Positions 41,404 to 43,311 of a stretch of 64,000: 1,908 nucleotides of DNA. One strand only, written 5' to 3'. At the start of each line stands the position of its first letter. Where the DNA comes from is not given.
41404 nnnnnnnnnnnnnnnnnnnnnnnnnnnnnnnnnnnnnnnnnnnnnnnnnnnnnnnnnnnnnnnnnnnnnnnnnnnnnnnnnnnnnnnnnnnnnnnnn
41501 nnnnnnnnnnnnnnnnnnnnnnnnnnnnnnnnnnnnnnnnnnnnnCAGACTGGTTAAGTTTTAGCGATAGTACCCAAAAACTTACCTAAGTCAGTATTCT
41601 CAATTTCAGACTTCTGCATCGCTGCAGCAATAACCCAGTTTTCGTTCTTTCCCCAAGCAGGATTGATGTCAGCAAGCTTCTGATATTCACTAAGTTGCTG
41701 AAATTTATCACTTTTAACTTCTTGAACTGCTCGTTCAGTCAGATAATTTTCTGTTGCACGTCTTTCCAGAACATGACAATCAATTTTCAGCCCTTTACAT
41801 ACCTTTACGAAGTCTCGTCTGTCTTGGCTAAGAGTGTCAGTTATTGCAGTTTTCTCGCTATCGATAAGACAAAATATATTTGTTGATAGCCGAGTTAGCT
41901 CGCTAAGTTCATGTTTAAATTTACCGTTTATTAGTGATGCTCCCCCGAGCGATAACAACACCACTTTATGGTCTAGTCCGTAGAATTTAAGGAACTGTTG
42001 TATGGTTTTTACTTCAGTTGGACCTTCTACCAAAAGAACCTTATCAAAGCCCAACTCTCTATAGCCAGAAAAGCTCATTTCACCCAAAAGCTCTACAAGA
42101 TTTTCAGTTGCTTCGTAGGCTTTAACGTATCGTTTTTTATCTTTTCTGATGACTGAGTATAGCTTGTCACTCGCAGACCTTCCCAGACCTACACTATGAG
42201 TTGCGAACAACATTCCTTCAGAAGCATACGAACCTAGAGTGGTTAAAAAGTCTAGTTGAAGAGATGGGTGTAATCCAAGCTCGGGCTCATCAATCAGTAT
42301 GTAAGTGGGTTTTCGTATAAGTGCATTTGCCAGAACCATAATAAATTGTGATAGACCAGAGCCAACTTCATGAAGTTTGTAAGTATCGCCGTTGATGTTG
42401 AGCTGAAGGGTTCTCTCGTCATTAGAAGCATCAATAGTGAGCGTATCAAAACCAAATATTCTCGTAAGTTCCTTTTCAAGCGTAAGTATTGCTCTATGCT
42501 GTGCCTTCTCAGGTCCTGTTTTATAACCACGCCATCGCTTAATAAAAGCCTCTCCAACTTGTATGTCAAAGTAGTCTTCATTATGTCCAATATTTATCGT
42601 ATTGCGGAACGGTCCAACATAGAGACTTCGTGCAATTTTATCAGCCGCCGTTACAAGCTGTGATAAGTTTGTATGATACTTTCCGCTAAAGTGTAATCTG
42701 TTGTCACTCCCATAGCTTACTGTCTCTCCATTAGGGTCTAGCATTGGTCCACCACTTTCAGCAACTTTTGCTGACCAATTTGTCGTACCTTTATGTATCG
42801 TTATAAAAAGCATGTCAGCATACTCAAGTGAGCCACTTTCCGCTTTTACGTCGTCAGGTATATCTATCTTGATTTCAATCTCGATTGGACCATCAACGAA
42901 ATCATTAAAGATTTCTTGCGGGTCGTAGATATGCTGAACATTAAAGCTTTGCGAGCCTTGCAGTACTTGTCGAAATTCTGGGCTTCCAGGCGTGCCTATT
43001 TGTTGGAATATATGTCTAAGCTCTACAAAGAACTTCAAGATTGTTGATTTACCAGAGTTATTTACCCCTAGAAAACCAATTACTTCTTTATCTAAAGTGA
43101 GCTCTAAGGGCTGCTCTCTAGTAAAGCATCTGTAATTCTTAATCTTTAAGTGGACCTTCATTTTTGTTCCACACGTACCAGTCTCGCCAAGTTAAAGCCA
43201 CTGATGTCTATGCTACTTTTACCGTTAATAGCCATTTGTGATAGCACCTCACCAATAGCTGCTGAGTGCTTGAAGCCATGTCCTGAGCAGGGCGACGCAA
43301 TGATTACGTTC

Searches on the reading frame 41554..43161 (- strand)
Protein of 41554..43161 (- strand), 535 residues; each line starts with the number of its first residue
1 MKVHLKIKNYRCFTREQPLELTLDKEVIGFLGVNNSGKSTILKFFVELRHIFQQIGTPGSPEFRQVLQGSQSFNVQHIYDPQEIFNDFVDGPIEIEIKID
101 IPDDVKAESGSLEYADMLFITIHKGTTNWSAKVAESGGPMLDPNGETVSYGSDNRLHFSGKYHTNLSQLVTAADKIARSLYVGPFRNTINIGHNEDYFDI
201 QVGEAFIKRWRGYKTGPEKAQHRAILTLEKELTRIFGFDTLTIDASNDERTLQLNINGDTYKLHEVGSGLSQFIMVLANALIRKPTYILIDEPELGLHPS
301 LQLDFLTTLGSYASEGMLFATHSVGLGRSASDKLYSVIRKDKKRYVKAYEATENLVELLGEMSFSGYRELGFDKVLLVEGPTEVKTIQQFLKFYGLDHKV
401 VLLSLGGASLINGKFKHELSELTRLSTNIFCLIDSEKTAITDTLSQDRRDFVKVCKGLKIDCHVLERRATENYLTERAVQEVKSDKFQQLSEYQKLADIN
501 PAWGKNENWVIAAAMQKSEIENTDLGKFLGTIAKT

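Call 47: search_protein_families(library=pfam, proteins=[window:41554-43161:-], max_evalue=0.001)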
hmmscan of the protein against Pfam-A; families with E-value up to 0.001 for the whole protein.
window:41554-43161:- (535 aa): 5 families
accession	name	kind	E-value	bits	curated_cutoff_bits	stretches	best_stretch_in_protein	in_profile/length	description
PF13175.12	AAA_15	-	5.3e-16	59.6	32.1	2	1-46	1-44/374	AAA ATPase domain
PF13304.12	AAA_21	-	2.1e-12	48.2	27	1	203-326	166-302/304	AAA domain, putative AbiEii toxin, Type IV TA system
PF13476.12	AAA_23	-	3.6e-06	28.2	27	1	5-45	2-39/201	AAA domain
PF00005.33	ABC_tran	-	4.6e-05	24.5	25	0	25-49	11-35/137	ABC transporter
PF20469.4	OLD-like_TOPRIM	-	0.00059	20.8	23.2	0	373-409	4-44/67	Overcoming lysogenization defect protein-like, TOPRIM domain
